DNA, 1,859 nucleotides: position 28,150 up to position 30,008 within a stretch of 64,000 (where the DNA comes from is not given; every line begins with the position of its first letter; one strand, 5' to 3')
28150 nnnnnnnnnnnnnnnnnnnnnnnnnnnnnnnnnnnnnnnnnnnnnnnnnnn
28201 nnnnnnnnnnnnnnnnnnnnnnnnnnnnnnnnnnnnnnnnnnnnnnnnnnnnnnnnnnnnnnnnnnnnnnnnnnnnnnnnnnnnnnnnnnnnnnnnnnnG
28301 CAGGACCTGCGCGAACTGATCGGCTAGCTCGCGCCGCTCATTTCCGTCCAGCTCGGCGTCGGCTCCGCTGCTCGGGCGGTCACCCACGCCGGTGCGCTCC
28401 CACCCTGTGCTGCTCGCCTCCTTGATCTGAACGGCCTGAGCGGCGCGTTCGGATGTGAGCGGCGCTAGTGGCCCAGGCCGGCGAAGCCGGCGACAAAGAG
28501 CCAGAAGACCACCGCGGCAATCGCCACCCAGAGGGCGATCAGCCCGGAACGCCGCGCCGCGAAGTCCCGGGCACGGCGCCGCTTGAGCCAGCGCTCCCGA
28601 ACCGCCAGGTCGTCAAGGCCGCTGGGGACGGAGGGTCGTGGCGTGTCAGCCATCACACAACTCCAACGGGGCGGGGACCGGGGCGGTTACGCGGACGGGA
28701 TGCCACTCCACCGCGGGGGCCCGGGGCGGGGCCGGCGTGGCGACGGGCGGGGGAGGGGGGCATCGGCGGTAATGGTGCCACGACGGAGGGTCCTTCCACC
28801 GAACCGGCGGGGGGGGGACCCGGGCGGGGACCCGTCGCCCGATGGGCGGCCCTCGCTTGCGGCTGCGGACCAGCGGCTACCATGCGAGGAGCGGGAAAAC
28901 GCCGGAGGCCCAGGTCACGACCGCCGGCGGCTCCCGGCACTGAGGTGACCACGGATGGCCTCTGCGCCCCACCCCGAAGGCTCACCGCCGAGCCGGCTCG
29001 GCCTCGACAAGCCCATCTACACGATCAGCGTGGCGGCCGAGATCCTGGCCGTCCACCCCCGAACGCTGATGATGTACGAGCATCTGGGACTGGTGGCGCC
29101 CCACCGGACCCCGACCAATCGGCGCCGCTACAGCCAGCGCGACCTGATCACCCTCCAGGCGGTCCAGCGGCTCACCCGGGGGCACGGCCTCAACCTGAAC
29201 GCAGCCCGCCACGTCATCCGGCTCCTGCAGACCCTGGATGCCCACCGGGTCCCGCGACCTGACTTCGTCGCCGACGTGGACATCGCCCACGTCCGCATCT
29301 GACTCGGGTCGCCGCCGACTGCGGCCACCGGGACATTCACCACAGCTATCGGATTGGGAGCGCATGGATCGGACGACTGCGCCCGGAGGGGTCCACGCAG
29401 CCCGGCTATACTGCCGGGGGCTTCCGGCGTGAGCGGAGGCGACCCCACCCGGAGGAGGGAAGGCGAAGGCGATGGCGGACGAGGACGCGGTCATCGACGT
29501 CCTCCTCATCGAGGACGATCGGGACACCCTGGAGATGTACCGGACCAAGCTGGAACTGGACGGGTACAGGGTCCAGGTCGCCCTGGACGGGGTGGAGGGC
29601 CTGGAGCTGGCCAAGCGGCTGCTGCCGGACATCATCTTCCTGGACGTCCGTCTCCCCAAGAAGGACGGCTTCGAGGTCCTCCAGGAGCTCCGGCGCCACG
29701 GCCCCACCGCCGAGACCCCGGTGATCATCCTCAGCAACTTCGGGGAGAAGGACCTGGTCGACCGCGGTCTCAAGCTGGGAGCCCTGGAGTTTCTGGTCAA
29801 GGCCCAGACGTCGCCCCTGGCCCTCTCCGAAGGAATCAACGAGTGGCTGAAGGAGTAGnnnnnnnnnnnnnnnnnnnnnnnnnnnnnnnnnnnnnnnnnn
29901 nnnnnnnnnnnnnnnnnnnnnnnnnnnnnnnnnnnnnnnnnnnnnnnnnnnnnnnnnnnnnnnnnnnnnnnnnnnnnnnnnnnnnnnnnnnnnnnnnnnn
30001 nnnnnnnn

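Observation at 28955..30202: Two paralogous HspR-like MerR regulators flanking a stand-alone CheY-like receiver (MerR-REC-MerR)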

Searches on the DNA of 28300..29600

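Call 19: search_rna_families(source=window, start=28300, end=29600, threshold=evalue, max_evalue=5)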
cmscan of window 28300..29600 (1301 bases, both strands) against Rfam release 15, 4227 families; matches with E-value up to 5: 1.
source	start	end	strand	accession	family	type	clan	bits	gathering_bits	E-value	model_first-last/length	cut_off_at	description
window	28787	28821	+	RF02975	DUF3800-XI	Gene; sRNA;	-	17.5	37.8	0.39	1-48/48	no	DUF3800-XI RNA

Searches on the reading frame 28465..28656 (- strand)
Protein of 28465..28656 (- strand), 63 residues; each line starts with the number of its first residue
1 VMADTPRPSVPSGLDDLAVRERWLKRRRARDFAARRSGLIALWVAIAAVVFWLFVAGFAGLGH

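Call 3: search_protein_families(library=pfam, proteins=[window:28465-28656:-], max_evalue=0.01)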
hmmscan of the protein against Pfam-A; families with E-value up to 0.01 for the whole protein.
window:28465-28656:- (63 aa): 0 families

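Call 65: search_protein_families(library=pfam, proteins=[window:28465-28656:-], max_evalue=1)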
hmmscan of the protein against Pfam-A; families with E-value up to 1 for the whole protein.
window:28465-28656:- (63 aa): 2 families
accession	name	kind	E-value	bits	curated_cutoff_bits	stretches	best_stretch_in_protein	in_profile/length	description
PF15183.11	MRAP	-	0.12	12.8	27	1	33-55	33-55/89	Melanocortin-2 receptor accessory protein family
PF11812.13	DUF3333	-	0.43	11.2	26.5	1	23-54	3-34/151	Domain of unknown function (DUF3333)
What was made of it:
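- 28465..28656 (-): Conserved 63-aa single-pass membrane protein, transcribed divergently from merR1. It has no Pfam family (calls 3, 65).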

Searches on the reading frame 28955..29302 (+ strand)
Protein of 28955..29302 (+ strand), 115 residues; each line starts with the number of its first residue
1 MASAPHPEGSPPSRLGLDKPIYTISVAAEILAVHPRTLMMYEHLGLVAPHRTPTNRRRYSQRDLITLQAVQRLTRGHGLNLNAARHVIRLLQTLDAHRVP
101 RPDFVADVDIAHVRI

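Call 3: search_protein_families(library=pfam, proteins=[window:28955-29302:+], max_evalue=0.01)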
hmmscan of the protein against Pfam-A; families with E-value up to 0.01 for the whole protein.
window:28955-29302:+ (115 aa): 4 families
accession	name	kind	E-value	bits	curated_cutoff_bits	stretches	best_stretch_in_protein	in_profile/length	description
PF13411.12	MerR_1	-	1.6e-15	57.4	21.6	1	22-89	1-67/69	MerR HTH family regulatory protein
PF00376.29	MerR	-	3.3e-10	40.1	28.2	1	23-59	1-38/38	MerR family regulatory protein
PF13591.12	MerR_2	-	0.0012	19.1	29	1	27-95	6-73/84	MerR HTH family regulatory protein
PF12728.13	HTH_17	-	0.0054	17.4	27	0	22-66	2-45/51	Helix-turn-helix domain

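Call 5: search_protein_families(library=ncbifam, proteins=[window:28955-29302:+], max_evalue=0.01)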
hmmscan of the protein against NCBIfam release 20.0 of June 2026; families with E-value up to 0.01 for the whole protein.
window:28955-29302:+ (115 aa): 14 families
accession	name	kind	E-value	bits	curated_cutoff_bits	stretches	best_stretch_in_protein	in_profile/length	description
NF047375.1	HeatShock_HspR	equivalog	1.4e-24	85.9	105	1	19-95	1-77/92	heat shock protein transcriptional repressor HspR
NF047377.1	heat_HspR_dupli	exception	5.1e-21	75.1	300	1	16-98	121-203/214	heat shock protein transcriptional repressor HspR, fused homodimer type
NF050798.1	TF_FtsR_Actino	equivalog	1.5e-07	31.8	150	1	41-93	25-77/223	transcriptional regulator FtsR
TIGR02044.1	CueR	equivalog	1.2e-05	25.4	147.4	1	24-92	3-71/127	Cu(I)-responsive transcriptional regulator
NF041849.1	trans_regNmlR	equivalog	5.8e-05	23.1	175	1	24-104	3-83/117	stress response transcriptional regulator NmlR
NF053740.1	TransRegTnrAGPos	equivalog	7.4e-05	22.9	140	1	18-69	9-60/108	hypothetical protein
TIGR02051.1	MerR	equivalog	0.00016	21.9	150.85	1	23-91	1-69/124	mercury resistance transcriptional regulator MerR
TIGR01950.1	SoxR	equivalog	0.0002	21.1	116.9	1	32-100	12-76/142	redox-sensitive transcriptional activator SoxR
NF007590.0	PRK10227.1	equivalog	0.00052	20.1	244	1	24-97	3-76/135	Cu(I)-responsive transcriptional regulator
NF033787.1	HTH_BldC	subfamily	0.0012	18.6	77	1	27-67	8-48/49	BldC family transcriptional regulator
NF033518.0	transpos_IS607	equivalog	0.0027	17.3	110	1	27-71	3-47/187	IS607 family transposase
NF052513.1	TransRegCarH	equivalog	0.0054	16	400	1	20-75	5-61/274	HTH-type transcriptional repressor CarH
NF007069.0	PRK09514.1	equivalog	0.006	16.6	143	1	22-89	2-69/141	Zn(2+)-responsive transcriptional regulator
NF053782.1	ChlnTransRegdde3219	equivalog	0.0083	15.6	450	1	20-88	5-73/278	choline utilization transcriptional activator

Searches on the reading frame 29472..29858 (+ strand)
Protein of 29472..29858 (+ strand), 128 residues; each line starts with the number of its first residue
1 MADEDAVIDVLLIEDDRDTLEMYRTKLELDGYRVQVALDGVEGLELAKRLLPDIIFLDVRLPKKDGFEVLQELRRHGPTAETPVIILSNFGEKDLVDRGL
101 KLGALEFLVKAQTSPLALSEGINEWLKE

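Call 3: search_protein_families(library=pfam, proteins=[window:29472-29858:+], max_evalue=0.01)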
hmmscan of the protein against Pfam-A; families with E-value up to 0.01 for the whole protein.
window:29472-29858:+ (128 aa): 1 family
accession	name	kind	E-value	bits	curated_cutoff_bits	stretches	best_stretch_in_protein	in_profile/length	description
PF00072.30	Response_reg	-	9e-24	84.2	30.2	1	10-112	1-101/111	Response regulator receiver domain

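Call 5: search_protein_families(library=ncbifam, proteins=[window:29472-29858:+], max_evalue=0.01)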
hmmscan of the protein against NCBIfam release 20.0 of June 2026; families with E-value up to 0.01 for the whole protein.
window:29472-29858:+ (128 aa): 95 families (the best 25 are shown)
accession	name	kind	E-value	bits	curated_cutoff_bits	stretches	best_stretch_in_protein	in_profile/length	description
NF045944.1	ResRegRpaBCyano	equivalog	1e-19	70.8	330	1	11-124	1-110/229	response regulator transcription factor RpaB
TIGR01387.1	cztR_silR_copR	subfamily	6.2e-19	68.5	279.2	1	10-111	1-100/218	heavy metal response regulator transcription factor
NF007135.0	PRK09581.1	equivalog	4.2e-17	62.1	474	1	10-111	5-106/457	PleD family two-component system response regulator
NF041733.1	resp_reg_CseB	equivalog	4.6e-17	62.2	350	1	9-113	2-103/228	two-component system response regulator CseB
TIGR02154.1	PhoB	equivalog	1e-16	60.9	296.2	1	9-111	4-106/226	phosphate regulon transcriptional regulator PhoB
NF040534.1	resp_reg_YycF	equivalog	2.1e-16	59.9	340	1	10-111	3-101/231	response regulator YycF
NF045991.1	RespRegCtrARhodob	equivalog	3.5e-16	59.6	350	1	9-111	2-102/224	response regulator transcription factor CtrA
NF008469.0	PRK11361.1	equivalog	6.9e-16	58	714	1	8-111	5-106/461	acetoacetate metabolism transcriptional regulator AtoC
NF045505.1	RR_RssB_Pseudo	equivalog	9e-16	57.9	700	1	7-112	5-108/394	two-component system response regulator RssB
NF008199.0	PRK10955.1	equivalog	1.8e-15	57.5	341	1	9-111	3-101/232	envelope stress response regulator transcription factor CpxR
NF040689.1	MtrAB_MtrA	equivalog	2e-15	56.7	300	1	10-111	1-99/219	MtrAB system response regulator MtrA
NF051850.1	RespRegRprY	equivalog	3.1e-15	56.2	370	1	7-111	4-106/234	response regulator transcription factor RprY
NF008567.0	PRK11517.1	equivalog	8.1e-15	54.8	353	1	9-111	2-101/223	response regulator transcription factor HprR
TIGR02875.1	spore_0_A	equivalog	8.7e-15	54.7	200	1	8-111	3-108/262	sporulation transcription factor Spo0A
NF047793.1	ResRegPgtA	equivalog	3.1e-14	52.6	650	1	8-112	6-108/414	two-component system response regulator PgtA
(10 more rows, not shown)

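Call 39: find_homologous_proteins(query=window:29472-29858:+)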
Query window:29472-29858:+ (128 aa): 1329 proteins with E <= 0.001 among 1371 candidates; the best 120 are listed.
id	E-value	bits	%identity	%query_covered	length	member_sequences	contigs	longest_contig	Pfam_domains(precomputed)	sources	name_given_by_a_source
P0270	2.1e-71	256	95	100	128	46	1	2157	PF00072.31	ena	-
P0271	3.0e-71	255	95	100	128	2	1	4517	PF00072.31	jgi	jgi:DNA-binding response OmpR family regulator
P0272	3.8e-71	255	95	100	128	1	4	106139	PF00072.31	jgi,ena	jgi:DNA-binding response OmpR family regulator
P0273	6.3e-70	251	93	100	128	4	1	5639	PF00072.31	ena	-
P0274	2.1e-69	249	93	99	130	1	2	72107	PF00072.31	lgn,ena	-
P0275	2.7e-69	249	92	100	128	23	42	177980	PF00072.31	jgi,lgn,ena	jgi:DNA-binding response OmpR family regulator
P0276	1.4e-68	246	91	100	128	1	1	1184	PF00072.31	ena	-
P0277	3.4e-68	245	94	99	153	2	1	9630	PF00072.31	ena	-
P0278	3.5e-68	245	90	100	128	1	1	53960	PF00072.31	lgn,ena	-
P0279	6.5e-68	244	91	100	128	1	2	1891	PF00072.31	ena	-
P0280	7.3e-68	244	89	100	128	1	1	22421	PF00072.31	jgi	-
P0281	1.2e-67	243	90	98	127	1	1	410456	PF00072.31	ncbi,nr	ncbi:MAG TPA: response regulator [Candidatus Binatia bacterium]|nr:response regulator [Candidatus Bi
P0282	7.1e-67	241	90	100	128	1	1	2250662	PF00072.31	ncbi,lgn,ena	-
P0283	8.8e-67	241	87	99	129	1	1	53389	PF00072.31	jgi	jgi:CheY-like chemotaxis protein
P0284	1.2e-66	240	90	100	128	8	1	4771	PF00072.31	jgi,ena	jgi:DNA-binding response OmpR family regulator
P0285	1.6e-66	240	88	99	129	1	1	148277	PF00072.31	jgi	jgi:CheY-like chemotaxis protein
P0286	3.1e-66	239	89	98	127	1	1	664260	PF00072.31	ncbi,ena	-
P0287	2.4e-65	236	88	98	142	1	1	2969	PF00072.31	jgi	jgi:DNA-binding response OmpR family regulator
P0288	2.5e-65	236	89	98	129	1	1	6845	PF00072.31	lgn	-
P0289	2.2e-64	233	86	100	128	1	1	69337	PF00072.31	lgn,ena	-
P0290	9.2e-63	228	85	100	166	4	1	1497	PF00072.31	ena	-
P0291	1.0e-62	228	87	99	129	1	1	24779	PF00072.31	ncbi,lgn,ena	-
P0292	1.4e-62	227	86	99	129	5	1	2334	PF00072.31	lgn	-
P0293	1.9e-61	223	82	100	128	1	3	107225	PF00072.31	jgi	jgi:CheY-like chemotaxis protein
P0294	7.3e-61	222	83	100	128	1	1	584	PF00072.31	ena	-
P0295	2.3e-60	220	84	99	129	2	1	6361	PF00072.31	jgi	jgi:DNA-binding response OmpR family regulator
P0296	2.7e-60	220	82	98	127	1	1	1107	PF00072.31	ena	-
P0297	1.4e-59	217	80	100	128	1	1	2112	PF00072.31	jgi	-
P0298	2.8e-59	216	82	98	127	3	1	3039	PF00072.31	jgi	-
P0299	6.3e-58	212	81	98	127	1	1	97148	PF00072.31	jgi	jgi:DNA-binding response OmpR family regulator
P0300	1.1e-56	208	79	98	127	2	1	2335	PF00072.31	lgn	-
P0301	2.4e-56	207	81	98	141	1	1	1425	PF00072.31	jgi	jgi:DNA-binding response OmpR family regulator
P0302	2.8e-56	207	79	98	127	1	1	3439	PF00072.31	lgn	-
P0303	1.2e-55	205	79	98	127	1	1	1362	PF00072.31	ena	-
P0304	2.3e-55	204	76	99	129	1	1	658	PF00072.31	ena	-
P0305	8.0e-55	202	77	98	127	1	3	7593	PF00072.31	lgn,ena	-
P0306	1.2e-54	201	77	99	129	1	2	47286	PF00072.31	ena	-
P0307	4.8e-54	200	76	99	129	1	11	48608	PF00072.31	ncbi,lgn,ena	ncbi:MAG TPA: response regulator [Candidatus Dormibacteraeota bacterium]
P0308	4.9e-54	199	76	99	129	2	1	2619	PF00072.31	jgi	-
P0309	6.3e-54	199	75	99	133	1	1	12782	PF00072.31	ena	-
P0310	9.7e-54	199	76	98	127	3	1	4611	PF00072.31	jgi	-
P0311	9.8e-54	199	74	99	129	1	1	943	PF00072.31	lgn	-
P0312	1.4e-53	198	75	99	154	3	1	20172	PF00072.31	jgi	jgi:DNA-binding response OmpR family regulator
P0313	3.3e-53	197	76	98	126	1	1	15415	PF00072.31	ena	-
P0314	4.1e-53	196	74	98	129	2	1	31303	PF00072.31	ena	-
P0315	7.1e-53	196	75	99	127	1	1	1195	PF00072.31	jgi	jgi:DNA-binding response OmpR family regulator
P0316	7.1e-53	196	74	99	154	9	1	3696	PF00072.31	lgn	-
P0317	8.4e-53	195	73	99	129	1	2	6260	PF00072.31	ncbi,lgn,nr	ncbi:MAG: response regulator [Candidatus Dormibacteraeota bacterium]|nr:response regulator [Candidat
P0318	1.0e-52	195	73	99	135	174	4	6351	PF00072.31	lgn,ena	-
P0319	1.2e-52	195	74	99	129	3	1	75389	PF00072.31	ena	-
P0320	1.7e-52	194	74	98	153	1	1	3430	PF00072.31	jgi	jgi:DNA-binding response OmpR family regulator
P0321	1.8e-52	194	72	99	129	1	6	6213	PF00072.31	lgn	-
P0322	2.0e-52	194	72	99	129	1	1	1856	PF00072.31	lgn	-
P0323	2.7e-52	194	76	98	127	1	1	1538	PF00072.31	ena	-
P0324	2.8e-52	194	75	98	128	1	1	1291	PF00072.31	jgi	jgi:two-component system phosphate regulon response regulator PhoB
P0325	3.5e-52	194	74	99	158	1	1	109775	PF00072.31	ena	-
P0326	3.5e-52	193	72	98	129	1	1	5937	PF00072.31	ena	-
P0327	3.8e-52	193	72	99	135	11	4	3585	PF00072.31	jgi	jgi:DNA-binding response OmpR family regulator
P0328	3.9e-52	193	75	98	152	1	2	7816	PF00072.31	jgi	jgi:DNA-binding response OmpR family regulator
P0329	5.1e-52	193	72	99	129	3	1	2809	PF00072.31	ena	-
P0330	6.3e-52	193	73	98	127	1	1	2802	PF00072.31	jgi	jgi:DNA-binding response OmpR family regulator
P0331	9.4e-52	192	74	98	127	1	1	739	PF00072.31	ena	-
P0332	1.4e-51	192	71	98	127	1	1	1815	PF00072.31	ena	-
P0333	1.5e-51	191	72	99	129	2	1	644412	PF00072.31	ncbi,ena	-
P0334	1.5e-51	191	75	99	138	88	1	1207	PF00072.31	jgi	jgi:CheY-like chemotaxis protein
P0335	2.4e-51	191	72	99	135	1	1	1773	PF00072.31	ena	-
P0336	2.7e-51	191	72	98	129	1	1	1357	PF00072.31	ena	-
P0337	4.3e-51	190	71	98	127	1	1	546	PF00072.31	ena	-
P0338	4.4e-51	190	74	99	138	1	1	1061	PF00072.31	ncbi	-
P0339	5.5e-51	190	72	97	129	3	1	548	PF00072.31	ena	-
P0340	6.2e-51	189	75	95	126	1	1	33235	PF00072.31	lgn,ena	-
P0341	8.1e-51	189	74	98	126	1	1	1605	PF00072.31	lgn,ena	-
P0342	8.9e-51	189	74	98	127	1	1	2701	PF00072.31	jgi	jgi:two-component system phosphate regulon response regulator PhoB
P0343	1.0e-50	189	72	99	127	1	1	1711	PF00072.31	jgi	jgi:CheY-like chemotaxis protein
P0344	1.7e-50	188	72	99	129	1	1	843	PF00072.31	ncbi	-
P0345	2.8e-50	187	74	98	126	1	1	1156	PF00072.31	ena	-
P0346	3.1e-50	187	73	100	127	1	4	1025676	PF00072.31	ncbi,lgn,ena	-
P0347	3.7e-50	187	75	95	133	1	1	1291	PF00072.31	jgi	jgi:CheY-like chemotaxis protein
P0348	4.4e-50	187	73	100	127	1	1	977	PF00072.31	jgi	jgi:DNA-binding response OmpR family regulator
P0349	6.5e-50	186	75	95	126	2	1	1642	PF00072.31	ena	-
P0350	7.7e-50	186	72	97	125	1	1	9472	PF00072.31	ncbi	-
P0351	8.1e-50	186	74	98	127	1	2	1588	PF00072.31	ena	-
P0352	1.1e-49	185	73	100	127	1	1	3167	PF00072.31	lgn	-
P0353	1.3e-49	185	72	92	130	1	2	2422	PF00072.31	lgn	-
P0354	1.5e-49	185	73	98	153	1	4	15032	PF00072.31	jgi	jgi:CheY-like chemotaxis protein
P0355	1.5e-49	185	73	100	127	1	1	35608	PF00072.31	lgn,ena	-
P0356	2.1e-49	185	74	98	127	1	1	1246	PF00072.31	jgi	-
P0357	2.7e-49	184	72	98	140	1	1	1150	PF00072.31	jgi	jgi:CheY-like chemotaxis protein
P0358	3.0e-49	184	73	100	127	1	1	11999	PF00072.31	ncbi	-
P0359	3.1e-49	184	73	98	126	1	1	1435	PF00072.31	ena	-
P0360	3.3e-49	184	73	97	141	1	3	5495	PF00072.31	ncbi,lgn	-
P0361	4.2e-49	184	70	99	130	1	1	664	PF00072.31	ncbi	-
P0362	4.8e-49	183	71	98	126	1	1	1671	PF00072.31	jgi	jgi:CheY-like chemotaxis protein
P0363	6.5e-49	183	74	95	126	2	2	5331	PF00072.31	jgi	-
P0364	6.7e-49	183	71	98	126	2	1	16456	PF00072.31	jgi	-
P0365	6.7e-49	183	70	98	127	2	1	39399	PF00072.31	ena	-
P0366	7.6e-49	183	72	95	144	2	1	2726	PF00072.31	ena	-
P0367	7.9e-49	183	72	92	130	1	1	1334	PF00072.31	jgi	jgi:DNA-binding response OmpR family regulator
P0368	9.9e-49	182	74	95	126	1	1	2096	PF00072.31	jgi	jgi:DNA-binding response OmpR family regulator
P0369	1.1e-48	182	72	92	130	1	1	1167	PF00072.31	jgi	jgi:DNA-binding response OmpR family regulator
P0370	1.2e-48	182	73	95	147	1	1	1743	PF00072.31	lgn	-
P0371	1.5e-48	182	68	100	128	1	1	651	PF23198.2,PF00072.31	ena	-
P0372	1.5e-48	182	74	95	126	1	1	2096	PF00072.31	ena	-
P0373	2.0e-48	181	74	95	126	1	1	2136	PF00072.31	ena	-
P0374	2.1e-48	181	74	95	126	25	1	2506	PF00072.31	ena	-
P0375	2.4e-48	181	70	98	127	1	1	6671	PF00072.31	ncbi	-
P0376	2.7e-48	181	71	98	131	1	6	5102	PF00072.31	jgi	jgi:DNA-binding response OmpR family regulator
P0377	2.7e-48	181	70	98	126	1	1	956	PF00072.31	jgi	jgi:DNA-binding response OmpR family regulator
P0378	3.0e-48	181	70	95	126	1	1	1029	PF00072.31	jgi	jgi:CheY-like chemotaxis protein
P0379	3.2e-48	181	82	84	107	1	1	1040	PF00072.31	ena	-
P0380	3.8e-48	180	71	98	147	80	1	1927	PF00072.31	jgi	jgi:CheY-like chemotaxis protein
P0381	5.5e-48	180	74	95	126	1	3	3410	PF00072.31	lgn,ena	-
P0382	5.7e-48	180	74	95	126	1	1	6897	PF00072.31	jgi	jgi:DNA-binding response OmpR family regulator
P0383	5.7e-48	180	74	95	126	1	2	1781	PF00072.31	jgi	jgi:DNA-binding response OmpR family regulator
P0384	6.1e-48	180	70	98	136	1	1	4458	PF00072.31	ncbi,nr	ncbi:MAG TPA: response regulator [Candidatus Dormibacteraeota bacterium]|nr:response regulator [Cand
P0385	7.9e-48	179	69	98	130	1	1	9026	PF00072.31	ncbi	ncbi:MAG: PleD family two-component system response regulator [Candidatus Dormibacteria bacterium]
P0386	1.1e-47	179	73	98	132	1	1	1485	PF00072.31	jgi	jgi:DNA-binding response OmpR family regulator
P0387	1.5e-47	179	70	100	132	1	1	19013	PF00072.31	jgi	-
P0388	1.5e-47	179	68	100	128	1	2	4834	PF00072.31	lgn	-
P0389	1.5e-47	179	70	98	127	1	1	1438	PF00072.31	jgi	-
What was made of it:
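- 29472..29858 (+): Stand-alone CheY-like receiver (REC), 128 aa, with intact phospho-acceptor site. Orthologues are all 125-160 aa and receiver-only (call 39).
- On CheY-like receiver (PF00072), single-domain response regulator: All 120 listed orthologues are receiver-only (call 39).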
